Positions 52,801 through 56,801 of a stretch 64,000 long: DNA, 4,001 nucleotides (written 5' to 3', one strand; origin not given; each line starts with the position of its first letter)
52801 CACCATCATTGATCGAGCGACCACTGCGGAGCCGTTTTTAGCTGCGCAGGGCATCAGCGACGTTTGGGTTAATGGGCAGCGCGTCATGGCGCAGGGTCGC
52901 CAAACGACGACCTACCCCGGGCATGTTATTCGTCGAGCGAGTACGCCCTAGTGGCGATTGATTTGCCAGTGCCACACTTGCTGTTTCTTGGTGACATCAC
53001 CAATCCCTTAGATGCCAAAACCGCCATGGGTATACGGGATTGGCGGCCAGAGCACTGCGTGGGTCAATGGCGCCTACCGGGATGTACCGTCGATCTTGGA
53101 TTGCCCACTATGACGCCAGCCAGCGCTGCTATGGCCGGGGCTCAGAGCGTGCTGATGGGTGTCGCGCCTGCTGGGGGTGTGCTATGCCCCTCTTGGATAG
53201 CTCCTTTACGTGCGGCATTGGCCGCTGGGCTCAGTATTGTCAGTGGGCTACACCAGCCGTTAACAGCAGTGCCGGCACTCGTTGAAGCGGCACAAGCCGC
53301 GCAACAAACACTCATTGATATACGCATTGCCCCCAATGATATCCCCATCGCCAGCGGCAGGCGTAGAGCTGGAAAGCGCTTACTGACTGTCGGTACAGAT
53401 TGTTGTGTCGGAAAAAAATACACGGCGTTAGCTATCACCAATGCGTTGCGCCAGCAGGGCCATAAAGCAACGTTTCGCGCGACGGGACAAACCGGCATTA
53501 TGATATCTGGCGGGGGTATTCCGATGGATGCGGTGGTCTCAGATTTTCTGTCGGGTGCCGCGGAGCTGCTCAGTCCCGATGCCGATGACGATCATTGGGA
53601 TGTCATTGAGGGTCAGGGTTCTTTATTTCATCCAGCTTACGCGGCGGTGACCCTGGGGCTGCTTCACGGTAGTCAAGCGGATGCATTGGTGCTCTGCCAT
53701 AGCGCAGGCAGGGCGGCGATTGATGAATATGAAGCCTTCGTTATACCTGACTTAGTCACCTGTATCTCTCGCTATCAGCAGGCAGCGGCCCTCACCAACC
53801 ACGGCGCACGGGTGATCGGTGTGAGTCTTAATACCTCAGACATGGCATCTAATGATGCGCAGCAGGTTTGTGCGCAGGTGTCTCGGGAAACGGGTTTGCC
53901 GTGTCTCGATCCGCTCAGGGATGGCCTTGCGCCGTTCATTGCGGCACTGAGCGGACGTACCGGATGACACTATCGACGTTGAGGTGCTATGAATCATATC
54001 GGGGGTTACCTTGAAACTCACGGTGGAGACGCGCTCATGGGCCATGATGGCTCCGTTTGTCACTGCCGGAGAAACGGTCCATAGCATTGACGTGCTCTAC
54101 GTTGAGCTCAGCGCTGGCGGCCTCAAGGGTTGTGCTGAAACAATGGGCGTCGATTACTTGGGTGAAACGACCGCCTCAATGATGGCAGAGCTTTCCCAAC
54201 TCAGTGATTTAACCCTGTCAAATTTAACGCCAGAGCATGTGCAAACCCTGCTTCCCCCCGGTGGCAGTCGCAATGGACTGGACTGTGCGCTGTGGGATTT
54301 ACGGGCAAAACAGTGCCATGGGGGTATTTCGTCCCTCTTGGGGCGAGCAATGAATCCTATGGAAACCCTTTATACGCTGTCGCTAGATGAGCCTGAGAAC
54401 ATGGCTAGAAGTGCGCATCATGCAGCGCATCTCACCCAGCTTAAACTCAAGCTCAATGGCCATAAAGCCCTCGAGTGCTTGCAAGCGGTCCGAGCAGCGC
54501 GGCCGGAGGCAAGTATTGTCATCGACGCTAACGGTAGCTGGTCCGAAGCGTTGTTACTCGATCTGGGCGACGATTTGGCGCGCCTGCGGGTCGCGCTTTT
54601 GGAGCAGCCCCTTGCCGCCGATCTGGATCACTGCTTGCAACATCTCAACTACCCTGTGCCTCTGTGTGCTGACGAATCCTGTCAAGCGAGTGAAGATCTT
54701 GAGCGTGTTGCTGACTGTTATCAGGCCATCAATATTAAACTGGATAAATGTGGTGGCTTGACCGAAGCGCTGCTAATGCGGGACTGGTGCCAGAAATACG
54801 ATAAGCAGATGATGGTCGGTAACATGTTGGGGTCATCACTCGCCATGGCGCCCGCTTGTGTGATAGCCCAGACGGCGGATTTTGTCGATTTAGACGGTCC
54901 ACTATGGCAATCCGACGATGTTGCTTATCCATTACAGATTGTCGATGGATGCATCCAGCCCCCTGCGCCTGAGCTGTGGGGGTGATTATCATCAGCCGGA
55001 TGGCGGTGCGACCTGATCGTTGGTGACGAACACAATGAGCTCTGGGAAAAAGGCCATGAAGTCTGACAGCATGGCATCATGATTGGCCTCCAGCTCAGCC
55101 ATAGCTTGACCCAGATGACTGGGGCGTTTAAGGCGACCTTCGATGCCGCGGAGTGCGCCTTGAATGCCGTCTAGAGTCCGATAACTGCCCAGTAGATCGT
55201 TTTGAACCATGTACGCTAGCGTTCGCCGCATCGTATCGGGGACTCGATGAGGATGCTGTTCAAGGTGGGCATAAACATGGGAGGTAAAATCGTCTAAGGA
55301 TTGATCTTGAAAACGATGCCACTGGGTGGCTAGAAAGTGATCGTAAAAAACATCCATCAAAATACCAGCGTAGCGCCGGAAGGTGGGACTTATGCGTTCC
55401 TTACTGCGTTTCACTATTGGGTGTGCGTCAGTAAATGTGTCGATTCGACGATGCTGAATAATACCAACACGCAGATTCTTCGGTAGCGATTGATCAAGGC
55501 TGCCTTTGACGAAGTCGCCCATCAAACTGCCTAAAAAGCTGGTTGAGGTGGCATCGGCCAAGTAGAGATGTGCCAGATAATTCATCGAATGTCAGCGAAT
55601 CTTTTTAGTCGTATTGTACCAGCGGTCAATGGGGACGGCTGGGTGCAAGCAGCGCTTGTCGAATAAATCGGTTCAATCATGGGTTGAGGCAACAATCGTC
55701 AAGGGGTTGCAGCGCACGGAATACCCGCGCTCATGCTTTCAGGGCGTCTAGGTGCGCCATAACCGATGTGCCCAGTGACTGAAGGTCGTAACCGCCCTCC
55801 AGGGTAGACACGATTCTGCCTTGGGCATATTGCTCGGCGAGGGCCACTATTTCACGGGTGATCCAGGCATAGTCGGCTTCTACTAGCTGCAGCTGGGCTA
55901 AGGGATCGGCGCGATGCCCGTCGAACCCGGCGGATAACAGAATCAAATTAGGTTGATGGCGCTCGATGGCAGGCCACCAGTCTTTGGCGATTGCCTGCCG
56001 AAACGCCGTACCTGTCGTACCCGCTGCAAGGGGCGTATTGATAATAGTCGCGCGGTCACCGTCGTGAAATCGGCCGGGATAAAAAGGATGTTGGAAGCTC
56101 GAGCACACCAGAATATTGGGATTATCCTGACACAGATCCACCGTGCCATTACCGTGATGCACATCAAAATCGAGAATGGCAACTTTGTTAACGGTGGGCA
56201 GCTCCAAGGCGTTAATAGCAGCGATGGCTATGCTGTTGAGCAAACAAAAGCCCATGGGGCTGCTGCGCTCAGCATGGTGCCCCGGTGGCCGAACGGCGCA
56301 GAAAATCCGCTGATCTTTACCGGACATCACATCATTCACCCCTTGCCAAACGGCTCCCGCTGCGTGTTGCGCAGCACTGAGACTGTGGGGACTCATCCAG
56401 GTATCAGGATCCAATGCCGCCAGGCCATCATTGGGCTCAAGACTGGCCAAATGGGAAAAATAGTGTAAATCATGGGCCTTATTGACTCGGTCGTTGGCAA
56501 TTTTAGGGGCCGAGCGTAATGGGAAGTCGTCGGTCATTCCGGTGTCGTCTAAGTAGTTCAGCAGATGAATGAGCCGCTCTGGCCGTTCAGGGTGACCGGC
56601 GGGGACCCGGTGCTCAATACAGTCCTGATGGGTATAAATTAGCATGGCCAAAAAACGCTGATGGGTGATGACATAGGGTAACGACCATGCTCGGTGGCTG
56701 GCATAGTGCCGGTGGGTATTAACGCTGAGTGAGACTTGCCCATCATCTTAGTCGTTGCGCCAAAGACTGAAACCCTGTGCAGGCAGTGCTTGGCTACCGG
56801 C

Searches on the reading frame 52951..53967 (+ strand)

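Call 84: search_protein_families(library=pfam, proteins=[window:52951-53967:+], max_evalue=0.00001)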
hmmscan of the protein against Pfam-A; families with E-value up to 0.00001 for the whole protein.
window:52951-53967:+ (338 aa): 2 families
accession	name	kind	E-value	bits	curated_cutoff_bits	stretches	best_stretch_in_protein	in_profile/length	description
PF07755.17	DUF1611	-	5.5e-73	245.1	25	1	133-327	2-198/201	Domain of unknown function (DUF1611_C) P-loop domain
PF17396.8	DUF1611_N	-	8.1e-21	74.6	22.6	1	41-125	2-93/95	Domain of unknown function (DUF1611_N) Rossmann-like domain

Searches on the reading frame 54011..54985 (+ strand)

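Call 84: search_protein_families(library=pfam, proteins=[window:54011-54985:+], max_evalue=0.00001)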
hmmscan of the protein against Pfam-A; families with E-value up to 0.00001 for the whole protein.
window:54011-54985:+ (324 aa): 2 families
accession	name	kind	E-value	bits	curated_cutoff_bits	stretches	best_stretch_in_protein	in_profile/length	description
PF13378.12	MR_MLE_C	-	7.1e-28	98.2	29.4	1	132-318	3-206/219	Enolase C-terminal domain-like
PF02746.21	MR_MLE_N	-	4.6e-10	40.2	22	1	5-111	6-117/117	Mandelate racemase / muconate lactonizing enzyme, N-terminal domain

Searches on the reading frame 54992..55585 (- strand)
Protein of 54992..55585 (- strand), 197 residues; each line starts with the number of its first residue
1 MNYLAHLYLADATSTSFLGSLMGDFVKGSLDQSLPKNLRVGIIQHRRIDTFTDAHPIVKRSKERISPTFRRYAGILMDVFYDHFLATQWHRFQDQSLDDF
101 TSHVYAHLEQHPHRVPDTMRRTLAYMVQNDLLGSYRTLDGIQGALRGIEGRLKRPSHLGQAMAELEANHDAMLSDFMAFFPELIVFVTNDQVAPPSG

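Call 85: search_protein_families(library=pfam, proteins=[window:54992-55585:-], max_evalue=0.00001)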
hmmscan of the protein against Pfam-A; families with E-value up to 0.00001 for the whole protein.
window:54992-55585:- (197 aa): 1 family
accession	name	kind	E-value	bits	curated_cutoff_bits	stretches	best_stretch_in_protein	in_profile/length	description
PF04336.18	ACP_PD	-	1e-69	234.7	27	1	1-183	1-183/183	Acyl carrier protein phosphodiesterase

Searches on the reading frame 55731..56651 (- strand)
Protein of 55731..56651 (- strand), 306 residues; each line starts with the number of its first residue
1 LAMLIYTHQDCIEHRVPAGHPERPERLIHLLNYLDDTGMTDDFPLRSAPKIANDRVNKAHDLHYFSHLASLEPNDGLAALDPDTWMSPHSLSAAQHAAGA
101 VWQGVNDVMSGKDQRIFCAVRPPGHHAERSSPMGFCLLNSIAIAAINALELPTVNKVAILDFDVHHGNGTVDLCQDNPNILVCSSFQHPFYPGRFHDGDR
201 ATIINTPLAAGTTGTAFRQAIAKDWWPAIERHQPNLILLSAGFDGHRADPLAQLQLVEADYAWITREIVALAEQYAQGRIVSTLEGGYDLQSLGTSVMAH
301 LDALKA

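Call 85: search_protein_families(library=pfam, proteins=[window:55731-56651:-], max_evalue=0.00001)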
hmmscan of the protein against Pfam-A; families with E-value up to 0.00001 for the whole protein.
window:55731-56651:- (306 aa): 1 family
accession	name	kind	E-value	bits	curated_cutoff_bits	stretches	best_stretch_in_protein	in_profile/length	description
PF00850.24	Hist_deacetyl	-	9.4e-78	262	27.9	1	20-303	1-297/298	Histone deacetylase domain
